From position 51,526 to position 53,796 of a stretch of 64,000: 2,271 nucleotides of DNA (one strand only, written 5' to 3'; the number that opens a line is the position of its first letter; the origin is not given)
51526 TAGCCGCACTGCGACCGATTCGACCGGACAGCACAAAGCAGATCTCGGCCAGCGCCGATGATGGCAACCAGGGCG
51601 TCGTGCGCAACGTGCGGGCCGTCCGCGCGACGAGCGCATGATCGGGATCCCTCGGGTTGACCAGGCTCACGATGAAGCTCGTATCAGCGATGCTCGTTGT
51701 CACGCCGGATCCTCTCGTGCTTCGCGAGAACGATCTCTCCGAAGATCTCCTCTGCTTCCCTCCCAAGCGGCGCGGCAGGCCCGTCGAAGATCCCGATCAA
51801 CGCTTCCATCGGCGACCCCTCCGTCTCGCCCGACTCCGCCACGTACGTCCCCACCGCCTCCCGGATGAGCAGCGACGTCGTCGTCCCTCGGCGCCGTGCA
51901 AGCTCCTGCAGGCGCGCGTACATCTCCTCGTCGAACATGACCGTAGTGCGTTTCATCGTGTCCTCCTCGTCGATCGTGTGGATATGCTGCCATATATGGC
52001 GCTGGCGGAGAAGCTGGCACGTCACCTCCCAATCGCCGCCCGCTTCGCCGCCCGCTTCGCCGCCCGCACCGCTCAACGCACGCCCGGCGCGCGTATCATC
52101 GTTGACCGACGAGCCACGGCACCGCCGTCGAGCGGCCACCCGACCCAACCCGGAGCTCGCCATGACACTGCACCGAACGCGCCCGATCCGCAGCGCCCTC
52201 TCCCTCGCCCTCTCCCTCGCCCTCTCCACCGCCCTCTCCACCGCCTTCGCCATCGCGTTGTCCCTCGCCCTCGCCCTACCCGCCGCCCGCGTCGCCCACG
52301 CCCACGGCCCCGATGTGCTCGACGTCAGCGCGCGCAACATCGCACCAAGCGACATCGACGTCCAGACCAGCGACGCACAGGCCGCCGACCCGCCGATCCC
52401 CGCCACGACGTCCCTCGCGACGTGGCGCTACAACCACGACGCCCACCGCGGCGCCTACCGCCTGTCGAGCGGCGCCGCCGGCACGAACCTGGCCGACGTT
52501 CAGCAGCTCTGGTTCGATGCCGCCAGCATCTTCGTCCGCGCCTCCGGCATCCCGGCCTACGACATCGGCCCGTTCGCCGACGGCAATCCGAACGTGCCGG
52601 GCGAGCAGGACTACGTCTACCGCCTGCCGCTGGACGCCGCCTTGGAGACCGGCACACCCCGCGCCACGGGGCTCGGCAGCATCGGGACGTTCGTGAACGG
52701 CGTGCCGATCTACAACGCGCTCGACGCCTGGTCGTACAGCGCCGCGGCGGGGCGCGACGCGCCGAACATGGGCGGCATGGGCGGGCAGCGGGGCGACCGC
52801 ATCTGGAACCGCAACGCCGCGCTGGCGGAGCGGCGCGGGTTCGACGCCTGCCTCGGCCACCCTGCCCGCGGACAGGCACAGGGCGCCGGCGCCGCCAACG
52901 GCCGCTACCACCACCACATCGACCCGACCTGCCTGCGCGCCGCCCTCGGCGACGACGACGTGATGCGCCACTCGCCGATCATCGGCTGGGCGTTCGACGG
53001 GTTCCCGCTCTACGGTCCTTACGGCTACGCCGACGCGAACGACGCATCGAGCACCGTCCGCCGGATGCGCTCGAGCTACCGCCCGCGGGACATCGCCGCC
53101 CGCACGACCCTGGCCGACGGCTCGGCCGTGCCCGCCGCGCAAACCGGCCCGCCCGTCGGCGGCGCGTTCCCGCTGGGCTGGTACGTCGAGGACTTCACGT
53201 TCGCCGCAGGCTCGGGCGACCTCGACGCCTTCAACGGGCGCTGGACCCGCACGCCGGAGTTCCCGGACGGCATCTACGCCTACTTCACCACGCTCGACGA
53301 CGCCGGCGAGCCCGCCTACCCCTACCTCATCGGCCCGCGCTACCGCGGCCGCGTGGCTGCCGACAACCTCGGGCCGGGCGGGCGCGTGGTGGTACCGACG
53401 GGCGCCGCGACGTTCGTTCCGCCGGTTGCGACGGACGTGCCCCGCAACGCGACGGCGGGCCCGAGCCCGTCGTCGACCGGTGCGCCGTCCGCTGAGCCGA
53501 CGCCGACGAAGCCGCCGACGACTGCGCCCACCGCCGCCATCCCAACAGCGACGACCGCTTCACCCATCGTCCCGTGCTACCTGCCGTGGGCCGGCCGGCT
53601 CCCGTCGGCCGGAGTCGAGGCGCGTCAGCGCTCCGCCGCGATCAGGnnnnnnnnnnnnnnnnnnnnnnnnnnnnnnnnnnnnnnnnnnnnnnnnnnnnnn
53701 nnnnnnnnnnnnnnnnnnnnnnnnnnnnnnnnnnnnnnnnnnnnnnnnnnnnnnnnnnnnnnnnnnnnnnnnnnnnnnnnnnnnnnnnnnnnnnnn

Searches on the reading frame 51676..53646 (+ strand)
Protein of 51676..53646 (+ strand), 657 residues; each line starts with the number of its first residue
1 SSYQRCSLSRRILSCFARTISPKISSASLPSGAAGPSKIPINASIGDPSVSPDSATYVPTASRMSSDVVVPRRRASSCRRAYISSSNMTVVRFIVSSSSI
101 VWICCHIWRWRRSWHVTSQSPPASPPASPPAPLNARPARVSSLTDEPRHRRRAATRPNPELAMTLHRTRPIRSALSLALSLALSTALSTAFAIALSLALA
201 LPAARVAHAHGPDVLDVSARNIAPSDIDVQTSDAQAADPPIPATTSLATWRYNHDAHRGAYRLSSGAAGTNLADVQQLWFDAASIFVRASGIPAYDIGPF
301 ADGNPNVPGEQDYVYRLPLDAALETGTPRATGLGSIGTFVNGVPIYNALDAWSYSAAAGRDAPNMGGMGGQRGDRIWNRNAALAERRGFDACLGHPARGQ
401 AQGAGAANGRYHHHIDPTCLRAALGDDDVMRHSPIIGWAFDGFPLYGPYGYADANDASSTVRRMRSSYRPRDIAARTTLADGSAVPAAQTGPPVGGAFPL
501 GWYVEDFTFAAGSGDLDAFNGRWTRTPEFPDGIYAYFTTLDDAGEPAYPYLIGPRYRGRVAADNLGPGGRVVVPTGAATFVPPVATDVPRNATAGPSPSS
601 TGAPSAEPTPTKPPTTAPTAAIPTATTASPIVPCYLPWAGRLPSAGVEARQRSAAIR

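Call 11: search_protein_families(library=pfam, proteins=[window:51676-53646:+], max_evalue=0.01)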
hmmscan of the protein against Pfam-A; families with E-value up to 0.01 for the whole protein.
window:51676-53646:+ (657 aa): 1 family
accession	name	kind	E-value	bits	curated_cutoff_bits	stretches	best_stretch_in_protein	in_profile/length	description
PF14240.11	YHYH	-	2.9e-44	151.8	25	1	315-541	2-183/193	YHYH protein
